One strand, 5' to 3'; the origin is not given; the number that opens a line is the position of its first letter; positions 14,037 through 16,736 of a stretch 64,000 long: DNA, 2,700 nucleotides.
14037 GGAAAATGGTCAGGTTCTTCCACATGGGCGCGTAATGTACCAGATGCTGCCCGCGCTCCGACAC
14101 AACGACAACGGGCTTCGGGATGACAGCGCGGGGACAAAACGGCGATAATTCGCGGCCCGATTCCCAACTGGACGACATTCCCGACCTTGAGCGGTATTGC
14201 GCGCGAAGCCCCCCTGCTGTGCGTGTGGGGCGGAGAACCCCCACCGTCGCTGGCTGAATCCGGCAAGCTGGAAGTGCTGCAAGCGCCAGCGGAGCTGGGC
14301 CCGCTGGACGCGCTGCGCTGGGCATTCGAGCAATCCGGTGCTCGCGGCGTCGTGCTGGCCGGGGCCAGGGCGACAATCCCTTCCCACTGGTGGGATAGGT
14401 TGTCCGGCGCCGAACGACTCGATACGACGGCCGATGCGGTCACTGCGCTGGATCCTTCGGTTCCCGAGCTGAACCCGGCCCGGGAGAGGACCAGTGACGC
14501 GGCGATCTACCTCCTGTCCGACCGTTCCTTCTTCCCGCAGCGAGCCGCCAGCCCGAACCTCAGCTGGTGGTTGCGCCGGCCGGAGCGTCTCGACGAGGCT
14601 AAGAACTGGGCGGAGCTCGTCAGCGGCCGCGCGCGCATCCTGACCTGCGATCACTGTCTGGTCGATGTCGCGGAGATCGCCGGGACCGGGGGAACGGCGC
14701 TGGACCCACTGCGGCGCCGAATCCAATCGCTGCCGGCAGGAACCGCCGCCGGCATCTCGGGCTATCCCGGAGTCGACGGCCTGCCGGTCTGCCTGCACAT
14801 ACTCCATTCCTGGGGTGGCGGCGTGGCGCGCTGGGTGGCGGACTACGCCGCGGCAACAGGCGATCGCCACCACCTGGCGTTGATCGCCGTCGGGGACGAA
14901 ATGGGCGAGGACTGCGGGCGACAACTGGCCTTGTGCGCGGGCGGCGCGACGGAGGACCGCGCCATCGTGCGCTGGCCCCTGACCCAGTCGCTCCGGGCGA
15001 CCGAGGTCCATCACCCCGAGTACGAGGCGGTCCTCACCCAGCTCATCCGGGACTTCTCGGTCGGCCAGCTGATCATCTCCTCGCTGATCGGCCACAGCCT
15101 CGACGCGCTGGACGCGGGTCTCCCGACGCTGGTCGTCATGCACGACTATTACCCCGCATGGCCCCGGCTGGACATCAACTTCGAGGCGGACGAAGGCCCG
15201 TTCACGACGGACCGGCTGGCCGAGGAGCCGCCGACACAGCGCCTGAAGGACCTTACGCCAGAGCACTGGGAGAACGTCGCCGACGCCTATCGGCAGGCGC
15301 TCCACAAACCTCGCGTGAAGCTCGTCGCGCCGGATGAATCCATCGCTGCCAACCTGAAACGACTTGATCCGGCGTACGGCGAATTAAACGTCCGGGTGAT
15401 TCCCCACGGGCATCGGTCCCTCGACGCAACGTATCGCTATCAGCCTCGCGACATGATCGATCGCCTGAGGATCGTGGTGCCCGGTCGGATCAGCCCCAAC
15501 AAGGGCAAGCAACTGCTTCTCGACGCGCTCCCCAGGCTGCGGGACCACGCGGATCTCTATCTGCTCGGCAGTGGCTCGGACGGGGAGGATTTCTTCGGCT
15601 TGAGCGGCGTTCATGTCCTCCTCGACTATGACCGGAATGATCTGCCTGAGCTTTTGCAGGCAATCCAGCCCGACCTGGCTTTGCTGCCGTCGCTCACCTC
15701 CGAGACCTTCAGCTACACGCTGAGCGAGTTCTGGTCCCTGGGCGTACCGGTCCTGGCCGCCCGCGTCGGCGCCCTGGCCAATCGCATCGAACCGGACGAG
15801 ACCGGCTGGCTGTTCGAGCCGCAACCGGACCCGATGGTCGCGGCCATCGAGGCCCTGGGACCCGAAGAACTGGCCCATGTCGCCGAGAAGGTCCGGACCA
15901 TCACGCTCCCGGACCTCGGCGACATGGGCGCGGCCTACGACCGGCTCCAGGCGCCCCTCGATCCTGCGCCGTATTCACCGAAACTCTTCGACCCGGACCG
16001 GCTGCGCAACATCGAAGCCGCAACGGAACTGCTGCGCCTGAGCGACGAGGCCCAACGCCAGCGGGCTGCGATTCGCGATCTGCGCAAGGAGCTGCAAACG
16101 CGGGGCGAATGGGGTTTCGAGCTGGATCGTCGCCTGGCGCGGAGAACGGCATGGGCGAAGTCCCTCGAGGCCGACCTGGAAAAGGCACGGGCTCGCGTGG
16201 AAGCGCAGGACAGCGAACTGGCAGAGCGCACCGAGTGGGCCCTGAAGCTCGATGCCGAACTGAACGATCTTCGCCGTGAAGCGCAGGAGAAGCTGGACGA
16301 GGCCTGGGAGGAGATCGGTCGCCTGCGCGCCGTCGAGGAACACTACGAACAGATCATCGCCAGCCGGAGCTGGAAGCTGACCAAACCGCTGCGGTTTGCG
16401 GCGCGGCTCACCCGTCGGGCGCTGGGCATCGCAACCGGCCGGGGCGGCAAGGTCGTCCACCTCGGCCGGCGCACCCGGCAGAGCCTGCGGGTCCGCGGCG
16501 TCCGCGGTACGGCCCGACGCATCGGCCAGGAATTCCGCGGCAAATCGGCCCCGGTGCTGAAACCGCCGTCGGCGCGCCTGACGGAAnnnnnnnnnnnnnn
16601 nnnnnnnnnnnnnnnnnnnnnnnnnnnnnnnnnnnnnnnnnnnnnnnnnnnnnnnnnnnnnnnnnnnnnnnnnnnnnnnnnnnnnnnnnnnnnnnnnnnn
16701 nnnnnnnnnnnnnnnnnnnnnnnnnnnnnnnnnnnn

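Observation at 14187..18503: Stand-alone 1438-aa glycosyltransferase with GT-B, coiled coil, GT-A and GT-B in one polypeptide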

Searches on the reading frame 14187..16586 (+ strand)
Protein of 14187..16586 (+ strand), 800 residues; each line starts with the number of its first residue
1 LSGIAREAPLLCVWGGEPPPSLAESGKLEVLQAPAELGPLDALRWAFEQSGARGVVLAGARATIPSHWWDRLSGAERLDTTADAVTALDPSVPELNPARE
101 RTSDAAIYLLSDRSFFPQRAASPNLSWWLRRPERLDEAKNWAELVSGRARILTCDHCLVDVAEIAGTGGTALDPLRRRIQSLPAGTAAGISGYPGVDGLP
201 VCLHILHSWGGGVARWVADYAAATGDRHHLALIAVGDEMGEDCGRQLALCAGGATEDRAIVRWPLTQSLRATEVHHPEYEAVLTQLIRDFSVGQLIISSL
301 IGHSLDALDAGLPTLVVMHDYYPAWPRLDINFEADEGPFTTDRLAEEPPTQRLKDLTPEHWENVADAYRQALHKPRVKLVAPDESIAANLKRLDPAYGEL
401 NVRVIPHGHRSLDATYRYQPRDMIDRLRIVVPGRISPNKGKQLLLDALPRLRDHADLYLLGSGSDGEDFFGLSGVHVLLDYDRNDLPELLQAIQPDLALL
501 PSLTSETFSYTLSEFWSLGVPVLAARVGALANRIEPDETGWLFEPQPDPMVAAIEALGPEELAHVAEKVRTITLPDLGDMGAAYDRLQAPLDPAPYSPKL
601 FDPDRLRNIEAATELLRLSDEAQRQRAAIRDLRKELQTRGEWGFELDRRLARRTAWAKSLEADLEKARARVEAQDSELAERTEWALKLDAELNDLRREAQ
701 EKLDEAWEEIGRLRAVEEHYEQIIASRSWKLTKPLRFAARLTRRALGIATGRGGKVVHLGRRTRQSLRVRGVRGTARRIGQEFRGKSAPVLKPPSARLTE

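Call 39: predict_structure(alignment_id=A2)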
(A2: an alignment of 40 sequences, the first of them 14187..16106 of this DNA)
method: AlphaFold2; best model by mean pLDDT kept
length: 640 residues; sequences in the alignment: 40
mean_pLDDT: 92.4   pTM: 0.91
mean pLDDT of the five models: 92.4, 90.2, 89.2, 89.2, 88.6
residues with pLDDT >= 90: 504; 70-90: 123; 50-70: 10; < 50: 3
segments of 3 or more residues with pLDDT < 50: 1-3
pLDDT, mean of each block of 10 residues (from residue 1): 67 92 80 96 97 94 94 93 97 93 94 94 97 95 93 96 83 91 83 93 92 92 94 82 87 81 90 96 96 96 96 96 92 91 86 82 96 97 97 95 96 84 86 94 98 97 96 97 94 97 95 96 98 98 98 96 96 96 93 88 88 86 94 94
secondary structure, 60 per line:
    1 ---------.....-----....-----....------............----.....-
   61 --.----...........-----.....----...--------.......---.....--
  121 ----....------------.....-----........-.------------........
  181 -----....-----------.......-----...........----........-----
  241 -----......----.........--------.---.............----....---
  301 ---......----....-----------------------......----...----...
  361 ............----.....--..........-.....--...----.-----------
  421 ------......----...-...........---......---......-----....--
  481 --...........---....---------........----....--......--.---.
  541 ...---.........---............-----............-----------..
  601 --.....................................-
elements in order: E10-14 H20-23 E29-32 H39-50 E55-59 H68-78 E84-88 H104-110 E114-118 E125-128 H141-145 E151-158 H173-180 H186-189 E201-207 H213-223 E228-235 E246-251 E259-264 H277-289 E294-297 H305-309 E314-317 H341-346 H358-372 E377-381 H384-393 H395-399 E402-404 E427-432 H441-451 E455-460 H464-469 E475-478 H483-493 E497-500 H510-517 E522-525 H528-533 E540-543 H547-555 H559-570 H577-587 H603-639
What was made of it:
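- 14187..14756 (+): N-terminal alpha/beta domain (residues 1-190), weakly conserved; possible degenerate GT-A without a DxD motif. AF2 gives pLDDT mostly above 90 with an alternating strand/helix pattern (call 39).
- On WbdD-type terminators: The distal modules are a GT4 and an unassigned alpha/beta domain (call 39).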

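Call 43: fold_search(model_id=the predicted structure, library=pdb)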
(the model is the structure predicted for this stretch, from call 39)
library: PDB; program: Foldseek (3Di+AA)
matches with E <= 10: 1489; with E <= 0.001: 294
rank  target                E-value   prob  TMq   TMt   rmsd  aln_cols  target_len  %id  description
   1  4xso_A                4.2e-12  1.00  0.41  0.68   5.6       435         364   16  Crystal structure of apo-form Alr3699/HepE from Anabaena sp. strain PCC 7120 (released 2016-01-13)
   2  4xsu_A                1.0e-11  1.00  0.40  0.66   5.8       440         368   16  Crystal structure of Anabaena Alr3699/HepE in complex with UDP and glucose (released 2016-01-13)
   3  8dvz                  1.2e-11  1.00  0.42  0.68   5.3       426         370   15  Structure of the Campylobacter concisus glycosyltransferase PglA R282V variant (released 2024-01-17)
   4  4xsp_A                1.2e-11  1.00  0.41  0.68   5.6       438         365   16  Crystal structure of Anabaena Alr3699/HepE in complex with UDP (released 2016-01-13)
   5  4xsr_B                1.2e-11  1.00  0.40  0.67   5.9       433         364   16  Crystal structure of Anabaena Alr3699/HepE in complex with UDP-glucose (released 2016-01-13)
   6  8dqd                  1.5e-11  1.00  0.40  0.66   6.0       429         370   16  Structure of the Campylobacter concisus glycosyltransferase PglA (released 2024-01-17)
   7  4xsu_B                4.0e-11  1.00  0.41  0.67   6.1       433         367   16  Crystal structure of Anabaena Alr3699/HepE in complex with UDP and glucose (released 2016-01-13)
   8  7vfl_A                4.3e-11  1.00  0.37  0.46   6.0       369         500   16  Crystal structure of SdgB (UDP, NAG, and O-glycosylated SD peptide-binding form) (released 2021-11-24)
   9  7mi0                  4.5e-11  1.00  0.40  0.63   5.9       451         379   14  Crystal Structure of Glycosyltransferase from Rickettsia africae ESF-5 (released 2021-04-28)
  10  7qsg_B                4.5e-11  1.00  0.33  0.65   7.1       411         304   18  Methylmannose polysaccharide mannosyltransferase from M. hassiacum (released 2023-01-25)
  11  7vfk_A                4.5e-11  1.00  0.34  0.42  10.0       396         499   14  Crystal structure of SdgB (ligand-free form) (released 2021-11-24)
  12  8dvw                  4.8e-11  1.00  0.41  0.66   5.5       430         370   15  Structure of the Campylobacter concisus glycosyltransferase PglA R203Q (released 2024-01-17)
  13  7qsg_A                4.8e-11  1.00  0.39  0.62   6.0       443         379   18  Methylmannose polysaccharide mannosyltransferase from M. hassiacum (released 2023-01-25)
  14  3l01_A                4.8e-11  1.00  0.38  0.54   8.3       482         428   16  Crystal structure of monomeric glycogen synthase from Pyrococcus abyssi (released 2010-12-29)
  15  7ec1_B                5.7e-11  1.00  0.36  0.46   9.2       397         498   16  Crystal structure of SdgB (ligand-free form) (released 2021-03-24)
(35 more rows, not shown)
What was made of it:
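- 14775..15956 (+): GT-B module 1 (residues 197-590), GT4-like, with an intact EX7E motif (E506, E514) and an HxWGGG loop (204-212). Foldseek top hits are the GT4 enzymes HepE, PglA, SdgB, PimA and MshA, E about 1e-11 (call 43).
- On CAZy GT4 (for GT-B module 1): Foldseek to GT4 structures, E about 1e-11 (call 43).
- SdgB, a protein-modifying GT4, is among the GT-B1 hits (call 43).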

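Call 82: search_protein_representatives(protein=window:14187-16586:+)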
Query: 800 residues. Proteins with E-value up to 0.001 (for the whole library): 6299; up to 1e-10: 1296; up to 1e-30: 400. The best 150 are listed.
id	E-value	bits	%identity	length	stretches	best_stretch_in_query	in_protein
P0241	6.8e-155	533.8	48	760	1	197-793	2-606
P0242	3.2e-125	435.7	42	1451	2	55-693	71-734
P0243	4.7e-122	425.2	41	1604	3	192-697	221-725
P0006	4.1e-115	402.3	37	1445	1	16-787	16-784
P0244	3.1e-109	382.8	39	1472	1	172-791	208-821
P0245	2.5e-108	379.8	39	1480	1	189-784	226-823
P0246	6.3e-108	378.5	43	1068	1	148-789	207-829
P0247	2.2e-103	363.4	39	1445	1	52-784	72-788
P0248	1.2e-102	361.0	38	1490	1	50-795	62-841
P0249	2.8e-101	356.5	41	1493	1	41-790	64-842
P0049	4.1e-101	356.0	40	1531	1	141-784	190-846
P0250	1.6e-100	354.0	38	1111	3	184-686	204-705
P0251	3.6e-100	352.8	37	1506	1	38-789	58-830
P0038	4.4e-100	352.5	34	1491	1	50-789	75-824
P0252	1.6e-99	350.7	39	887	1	150-793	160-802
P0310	9.2e-73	262.2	41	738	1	194-563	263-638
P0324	5.1e-71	256.4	41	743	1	199-597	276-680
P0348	1.1e-67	245.4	40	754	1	193-595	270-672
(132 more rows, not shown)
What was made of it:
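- Closest known: Uncharacterised ~740-aa GT4 proteins in GT2 / unknown / GT4 / GT modules. Same: 38-41% identity to GT-B1, residues about 195-595 (call 82).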

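Call 83: find_encoding_contigs(protein=P0324, flank=10000, max_places=2)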
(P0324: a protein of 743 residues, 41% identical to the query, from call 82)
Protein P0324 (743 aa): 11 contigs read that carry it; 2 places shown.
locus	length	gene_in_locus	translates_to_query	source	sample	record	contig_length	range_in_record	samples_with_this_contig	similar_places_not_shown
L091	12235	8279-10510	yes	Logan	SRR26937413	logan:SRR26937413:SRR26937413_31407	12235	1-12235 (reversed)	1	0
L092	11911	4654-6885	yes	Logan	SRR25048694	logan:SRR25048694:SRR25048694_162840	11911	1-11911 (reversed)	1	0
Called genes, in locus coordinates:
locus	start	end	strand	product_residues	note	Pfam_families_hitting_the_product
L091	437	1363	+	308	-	PF13145:Rotamase_2, PF13616:Rotamase_3, PF00639:Rotamase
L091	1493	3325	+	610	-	PF00884:Sulfatase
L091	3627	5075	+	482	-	PF00005:ABC_tran, PF14524:Wzt_C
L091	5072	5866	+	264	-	PF01061:ABC2_membrane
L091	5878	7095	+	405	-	PF00535:Glycos_transf_2, PF13641:Glyco_tranf_2_3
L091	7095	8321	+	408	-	-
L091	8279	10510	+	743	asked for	PF00534:Glycos_transf_1, PF13692:Glyco_trans_1_4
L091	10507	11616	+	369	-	PF14307:Glyco_tran_WbsX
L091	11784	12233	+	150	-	?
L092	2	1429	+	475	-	?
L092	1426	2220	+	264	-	PF01061:ABC2_membrane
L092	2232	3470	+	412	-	PF00535:Glycos_transf_2, PF13641:Glyco_tranf_2_3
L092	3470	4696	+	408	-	-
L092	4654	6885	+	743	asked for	PF00534:Glycos_transf_1, PF13692:Glyco_trans_1_4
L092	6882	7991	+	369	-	PF14307:Glyco_tran_WbsX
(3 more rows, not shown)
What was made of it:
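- Closest known: Uncharacterised ~740-aa GT4 proteins in GT2 / unknown / GT4 / GT modules. Same: One copy lies directly downstream of wzt (with Wzt_C) and wzm (call 83).
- A 743-aa relative of GT-B1 (41% identity) lies directly after wzt (ABC_tran + Wzt_C) and wzm (call 83). A relative lies next to wzt-wzm (call 83).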

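Call 84: find_encoding_contigs(protein=P0310, flank=10000, max_places=2)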
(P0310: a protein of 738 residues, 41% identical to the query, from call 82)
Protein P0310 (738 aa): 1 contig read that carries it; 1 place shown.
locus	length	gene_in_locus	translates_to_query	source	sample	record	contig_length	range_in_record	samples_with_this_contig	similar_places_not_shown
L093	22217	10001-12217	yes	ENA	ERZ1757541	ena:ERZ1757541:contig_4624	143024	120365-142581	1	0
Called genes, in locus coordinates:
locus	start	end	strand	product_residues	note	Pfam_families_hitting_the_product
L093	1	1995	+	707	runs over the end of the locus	PF21305:type_II_gspD_N0, PF03958:Secretin_N, PF00263:Secretin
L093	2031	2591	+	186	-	-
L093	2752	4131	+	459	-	-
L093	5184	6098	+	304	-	PF13145:Rotamase_2, PF13616:Rotamase_3, PF00639:Rotamase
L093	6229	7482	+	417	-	PF13489:Methyltransf_23, PF07021:MetW, PF08241:Methyltransf_11, PF08242:Methyltransf_12 (weak), PF13649:Methyltransf_25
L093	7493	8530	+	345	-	PF13641:Glyco_tranf_2_3, PF00535:Glycos_transf_2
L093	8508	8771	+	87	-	-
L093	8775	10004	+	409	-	-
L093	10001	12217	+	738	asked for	PF00534:Glycos_transf_1 (faint), PF13692:Glyco_trans_1_4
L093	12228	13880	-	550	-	-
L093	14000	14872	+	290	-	PF09037:Sulphotransf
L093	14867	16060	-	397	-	-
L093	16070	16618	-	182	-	PF09037:Sulphotransf, PF13469:Sulfotransfer_3 (weak)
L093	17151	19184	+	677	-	PF13000:Acatn (weak), PF07690:MFS_1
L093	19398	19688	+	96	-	PF00166:Cpn10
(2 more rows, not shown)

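Call 85: find_encoding_contigs(protein=P0348, flank=10000, max_places=2)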
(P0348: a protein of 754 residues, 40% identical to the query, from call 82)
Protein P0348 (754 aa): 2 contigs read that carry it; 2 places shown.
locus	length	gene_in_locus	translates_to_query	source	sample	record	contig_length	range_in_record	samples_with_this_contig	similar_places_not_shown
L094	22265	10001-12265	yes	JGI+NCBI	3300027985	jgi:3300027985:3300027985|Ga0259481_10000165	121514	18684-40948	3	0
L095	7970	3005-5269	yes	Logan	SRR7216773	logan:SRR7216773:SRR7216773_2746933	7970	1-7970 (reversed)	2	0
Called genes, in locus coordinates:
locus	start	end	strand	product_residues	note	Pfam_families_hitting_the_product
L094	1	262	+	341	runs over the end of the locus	PF09685:MamF_MmsF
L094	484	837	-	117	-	-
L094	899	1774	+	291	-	PF00119:ATP-synt_A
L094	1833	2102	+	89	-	PF00137:ATP-synt_C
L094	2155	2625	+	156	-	PF00430:ATP-synt_B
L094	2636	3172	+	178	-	PF00213:OSCP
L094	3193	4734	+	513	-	PF02874:ATP-synt_ab_N, PF00006:ATP-synt_ab, PF06745:ATPase (weak), PF00306:ATP-synt_ab_C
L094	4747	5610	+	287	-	PF00231:ATP-synt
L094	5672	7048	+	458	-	PF02874:ATP-synt_ab_N, PF00006:ATP-synt_ab, PF22919:ATP-synt_VA_C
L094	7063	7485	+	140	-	PF02823:ATP-synt_DE_N, PF00401:ATP-synt_DE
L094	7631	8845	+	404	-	PF00535:Glycos_transf_2, PF13641:Glyco_tranf_2_3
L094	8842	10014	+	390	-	-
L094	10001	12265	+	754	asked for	PF00534:Glycos_transf_1, PF13692:Glyco_trans_1_4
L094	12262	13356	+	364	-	PF00535:Glycos_transf_2, PF13641:Glyco_tranf_2_3 (weak)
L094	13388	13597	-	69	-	-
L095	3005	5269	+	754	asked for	PF00534:Glycos_transf_1, PF13692:Glyco_trans_1_4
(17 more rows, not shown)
